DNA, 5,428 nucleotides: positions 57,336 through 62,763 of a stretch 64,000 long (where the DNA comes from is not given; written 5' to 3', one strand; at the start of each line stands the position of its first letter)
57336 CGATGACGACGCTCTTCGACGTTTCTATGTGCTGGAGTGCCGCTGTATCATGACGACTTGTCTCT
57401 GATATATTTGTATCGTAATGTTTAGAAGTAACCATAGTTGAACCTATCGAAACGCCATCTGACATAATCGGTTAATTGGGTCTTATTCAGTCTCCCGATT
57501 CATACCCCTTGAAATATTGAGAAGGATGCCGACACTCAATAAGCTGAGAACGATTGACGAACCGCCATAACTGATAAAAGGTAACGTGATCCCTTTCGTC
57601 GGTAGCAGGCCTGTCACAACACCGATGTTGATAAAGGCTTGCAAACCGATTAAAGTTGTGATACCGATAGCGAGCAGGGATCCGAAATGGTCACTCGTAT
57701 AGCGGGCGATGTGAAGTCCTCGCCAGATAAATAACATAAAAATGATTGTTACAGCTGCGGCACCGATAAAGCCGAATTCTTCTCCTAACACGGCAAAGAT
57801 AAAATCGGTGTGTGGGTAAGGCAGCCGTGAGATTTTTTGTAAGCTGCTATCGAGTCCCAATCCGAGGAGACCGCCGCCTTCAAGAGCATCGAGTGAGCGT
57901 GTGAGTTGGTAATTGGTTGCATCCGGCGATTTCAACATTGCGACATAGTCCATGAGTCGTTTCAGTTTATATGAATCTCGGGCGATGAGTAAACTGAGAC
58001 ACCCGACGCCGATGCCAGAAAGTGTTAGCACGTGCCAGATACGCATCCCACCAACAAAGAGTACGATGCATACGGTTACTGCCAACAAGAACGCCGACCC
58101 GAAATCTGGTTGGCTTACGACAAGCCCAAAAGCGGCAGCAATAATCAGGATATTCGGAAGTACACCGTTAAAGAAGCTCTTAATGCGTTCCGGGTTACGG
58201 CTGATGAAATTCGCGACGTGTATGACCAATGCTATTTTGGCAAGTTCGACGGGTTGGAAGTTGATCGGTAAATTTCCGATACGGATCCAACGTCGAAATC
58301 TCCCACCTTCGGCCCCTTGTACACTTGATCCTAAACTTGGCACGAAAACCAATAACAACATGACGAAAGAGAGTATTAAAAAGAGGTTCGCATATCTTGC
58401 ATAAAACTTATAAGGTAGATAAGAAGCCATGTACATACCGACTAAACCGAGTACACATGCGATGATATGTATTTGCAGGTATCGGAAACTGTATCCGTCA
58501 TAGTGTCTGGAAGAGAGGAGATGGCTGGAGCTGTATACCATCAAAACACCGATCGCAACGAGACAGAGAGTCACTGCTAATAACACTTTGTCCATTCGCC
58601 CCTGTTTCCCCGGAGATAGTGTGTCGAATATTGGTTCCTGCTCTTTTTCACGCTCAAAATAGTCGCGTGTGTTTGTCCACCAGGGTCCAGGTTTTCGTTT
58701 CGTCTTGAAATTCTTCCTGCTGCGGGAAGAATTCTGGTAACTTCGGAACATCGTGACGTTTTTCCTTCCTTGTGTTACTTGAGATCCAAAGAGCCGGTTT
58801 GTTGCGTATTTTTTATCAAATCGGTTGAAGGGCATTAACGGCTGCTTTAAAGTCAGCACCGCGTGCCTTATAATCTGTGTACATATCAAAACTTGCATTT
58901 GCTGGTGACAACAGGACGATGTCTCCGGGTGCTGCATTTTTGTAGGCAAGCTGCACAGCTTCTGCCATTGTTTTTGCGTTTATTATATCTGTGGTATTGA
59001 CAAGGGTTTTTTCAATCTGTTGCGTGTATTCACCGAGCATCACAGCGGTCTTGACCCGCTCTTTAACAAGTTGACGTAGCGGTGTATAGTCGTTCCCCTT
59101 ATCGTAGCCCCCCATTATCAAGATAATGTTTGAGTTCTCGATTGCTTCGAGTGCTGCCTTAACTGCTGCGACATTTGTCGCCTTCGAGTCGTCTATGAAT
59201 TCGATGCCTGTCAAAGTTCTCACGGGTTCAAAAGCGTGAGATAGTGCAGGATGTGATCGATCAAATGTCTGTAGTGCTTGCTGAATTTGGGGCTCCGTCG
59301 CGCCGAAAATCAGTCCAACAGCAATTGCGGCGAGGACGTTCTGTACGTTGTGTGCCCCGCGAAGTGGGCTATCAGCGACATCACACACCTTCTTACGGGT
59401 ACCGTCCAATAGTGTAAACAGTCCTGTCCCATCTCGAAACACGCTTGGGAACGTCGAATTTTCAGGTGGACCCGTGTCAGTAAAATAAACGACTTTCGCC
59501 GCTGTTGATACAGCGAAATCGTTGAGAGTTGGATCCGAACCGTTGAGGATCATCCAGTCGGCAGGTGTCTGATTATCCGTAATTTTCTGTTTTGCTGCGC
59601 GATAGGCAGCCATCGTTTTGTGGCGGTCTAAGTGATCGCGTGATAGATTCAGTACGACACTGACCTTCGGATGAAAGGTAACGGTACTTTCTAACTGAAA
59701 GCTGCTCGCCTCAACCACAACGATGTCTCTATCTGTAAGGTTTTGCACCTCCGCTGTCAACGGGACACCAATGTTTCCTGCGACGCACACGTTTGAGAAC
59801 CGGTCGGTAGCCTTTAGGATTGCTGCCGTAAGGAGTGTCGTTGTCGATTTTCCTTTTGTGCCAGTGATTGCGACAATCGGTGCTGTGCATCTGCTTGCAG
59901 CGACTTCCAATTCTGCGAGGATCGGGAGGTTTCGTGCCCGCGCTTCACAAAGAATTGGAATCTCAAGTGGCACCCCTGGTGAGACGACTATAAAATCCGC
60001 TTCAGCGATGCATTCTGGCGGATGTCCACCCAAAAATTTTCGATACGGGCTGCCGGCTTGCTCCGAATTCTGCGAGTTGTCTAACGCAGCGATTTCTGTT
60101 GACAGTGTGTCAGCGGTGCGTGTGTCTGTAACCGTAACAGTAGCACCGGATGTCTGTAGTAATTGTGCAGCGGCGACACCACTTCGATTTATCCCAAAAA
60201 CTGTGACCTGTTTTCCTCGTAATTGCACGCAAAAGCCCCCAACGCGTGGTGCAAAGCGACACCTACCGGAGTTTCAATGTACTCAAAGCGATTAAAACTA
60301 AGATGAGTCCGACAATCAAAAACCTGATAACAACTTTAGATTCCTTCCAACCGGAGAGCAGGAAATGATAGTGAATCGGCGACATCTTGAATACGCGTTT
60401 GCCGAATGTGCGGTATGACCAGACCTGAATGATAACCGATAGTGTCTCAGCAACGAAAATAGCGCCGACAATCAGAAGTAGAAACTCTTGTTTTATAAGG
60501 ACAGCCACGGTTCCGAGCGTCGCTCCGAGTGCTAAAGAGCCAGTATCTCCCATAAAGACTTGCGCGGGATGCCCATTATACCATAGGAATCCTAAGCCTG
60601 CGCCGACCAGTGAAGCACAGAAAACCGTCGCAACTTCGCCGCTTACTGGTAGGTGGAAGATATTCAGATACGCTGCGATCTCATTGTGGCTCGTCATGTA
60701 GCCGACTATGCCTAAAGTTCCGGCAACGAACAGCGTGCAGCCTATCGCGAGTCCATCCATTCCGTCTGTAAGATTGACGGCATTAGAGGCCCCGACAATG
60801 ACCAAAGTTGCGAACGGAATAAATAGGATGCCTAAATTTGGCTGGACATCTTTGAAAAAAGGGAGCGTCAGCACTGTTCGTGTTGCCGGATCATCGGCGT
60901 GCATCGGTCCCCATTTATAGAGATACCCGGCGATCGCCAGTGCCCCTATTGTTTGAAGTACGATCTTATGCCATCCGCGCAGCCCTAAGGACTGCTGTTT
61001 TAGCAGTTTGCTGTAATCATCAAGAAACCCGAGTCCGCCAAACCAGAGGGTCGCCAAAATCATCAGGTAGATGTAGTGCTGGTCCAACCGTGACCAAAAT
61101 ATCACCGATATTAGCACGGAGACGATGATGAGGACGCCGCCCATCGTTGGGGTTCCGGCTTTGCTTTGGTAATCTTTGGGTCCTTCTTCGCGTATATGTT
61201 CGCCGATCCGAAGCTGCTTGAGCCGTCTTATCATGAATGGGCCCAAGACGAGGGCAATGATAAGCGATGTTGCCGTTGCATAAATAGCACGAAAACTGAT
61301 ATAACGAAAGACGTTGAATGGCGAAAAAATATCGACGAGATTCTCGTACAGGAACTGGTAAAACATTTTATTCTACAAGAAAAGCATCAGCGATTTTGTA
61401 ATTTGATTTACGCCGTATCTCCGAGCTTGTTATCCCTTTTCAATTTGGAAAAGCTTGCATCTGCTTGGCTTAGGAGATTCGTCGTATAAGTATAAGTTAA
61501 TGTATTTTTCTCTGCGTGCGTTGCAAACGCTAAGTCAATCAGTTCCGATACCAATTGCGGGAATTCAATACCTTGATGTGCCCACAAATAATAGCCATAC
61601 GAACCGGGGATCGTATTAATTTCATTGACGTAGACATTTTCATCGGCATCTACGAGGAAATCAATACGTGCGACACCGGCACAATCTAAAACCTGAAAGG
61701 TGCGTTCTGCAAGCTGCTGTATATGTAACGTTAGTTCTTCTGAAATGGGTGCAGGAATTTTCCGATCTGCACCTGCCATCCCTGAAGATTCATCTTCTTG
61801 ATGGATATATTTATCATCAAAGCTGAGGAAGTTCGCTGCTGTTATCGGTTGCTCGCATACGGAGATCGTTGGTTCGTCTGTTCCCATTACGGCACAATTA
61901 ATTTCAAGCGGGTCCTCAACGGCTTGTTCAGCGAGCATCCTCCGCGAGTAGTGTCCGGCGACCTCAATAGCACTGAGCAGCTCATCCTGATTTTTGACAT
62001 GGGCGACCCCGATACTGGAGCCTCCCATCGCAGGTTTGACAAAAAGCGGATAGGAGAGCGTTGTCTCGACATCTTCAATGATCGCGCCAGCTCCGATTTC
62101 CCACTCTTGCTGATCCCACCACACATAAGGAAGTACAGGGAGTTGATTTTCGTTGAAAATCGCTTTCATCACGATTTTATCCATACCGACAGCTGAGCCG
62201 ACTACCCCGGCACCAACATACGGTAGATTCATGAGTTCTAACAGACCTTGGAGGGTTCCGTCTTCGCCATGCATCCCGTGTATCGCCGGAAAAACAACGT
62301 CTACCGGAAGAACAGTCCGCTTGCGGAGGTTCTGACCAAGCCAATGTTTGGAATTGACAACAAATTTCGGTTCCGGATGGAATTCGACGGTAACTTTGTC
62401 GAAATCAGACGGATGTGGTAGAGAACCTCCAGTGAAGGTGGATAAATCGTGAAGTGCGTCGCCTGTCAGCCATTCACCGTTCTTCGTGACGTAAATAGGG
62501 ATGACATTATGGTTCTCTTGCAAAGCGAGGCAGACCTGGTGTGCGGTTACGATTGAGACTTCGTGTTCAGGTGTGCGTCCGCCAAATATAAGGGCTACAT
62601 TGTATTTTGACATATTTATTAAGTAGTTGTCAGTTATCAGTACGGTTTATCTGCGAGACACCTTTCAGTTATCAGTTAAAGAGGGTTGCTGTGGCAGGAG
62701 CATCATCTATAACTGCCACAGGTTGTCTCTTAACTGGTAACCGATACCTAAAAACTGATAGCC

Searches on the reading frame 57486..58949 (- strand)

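Call 83: search_protein_families(library=pfam, proteins=[window:57486-58949:-], max_evalue=1e-8)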
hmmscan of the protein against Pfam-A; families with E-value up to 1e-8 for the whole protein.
window:57486-58949:- (488 aa): 1 family
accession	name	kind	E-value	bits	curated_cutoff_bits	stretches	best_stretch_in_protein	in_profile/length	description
PF01098.24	FTSW_RODA_SPOVE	-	6.9e-100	334.9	26.4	1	123-481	4-352/356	Cell cycle protein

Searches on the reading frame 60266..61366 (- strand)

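Call 83: search_protein_families(library=pfam, proteins=[window:60266-61366:-], max_evalue=1e-8)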
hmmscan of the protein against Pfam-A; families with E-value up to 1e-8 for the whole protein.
window:60266-61366:- (367 aa): 1 family
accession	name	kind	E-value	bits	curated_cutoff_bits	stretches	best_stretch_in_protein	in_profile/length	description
PF00953.26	Glycos_transf_4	-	3.7e-32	111.9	27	1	101-290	3-158/160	Glycosyl transferase family 4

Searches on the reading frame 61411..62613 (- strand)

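Call 83: search_protein_families(library=pfam, proteins=[window:61411-62613:-], max_evalue=1e-8)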
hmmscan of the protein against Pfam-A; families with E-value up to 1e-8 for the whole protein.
window:61411-62613:- (401 aa): 3 families
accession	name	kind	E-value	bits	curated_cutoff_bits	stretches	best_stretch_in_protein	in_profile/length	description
PF07478.18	Dala_Dala_lig_C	-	2.3e-50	171.4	24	1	153-360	2-204/204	D-ala D-ala ligase C-terminus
PF01820.27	Dala_Dala_lig_N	-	5.2e-32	111.3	34.6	1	5-135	1-121/121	D-ala D-ala ligase N-terminus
PF02222.28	ATP-grasp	-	3.6e-10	40.2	27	1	155-336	5-163/179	ATP-grasp domain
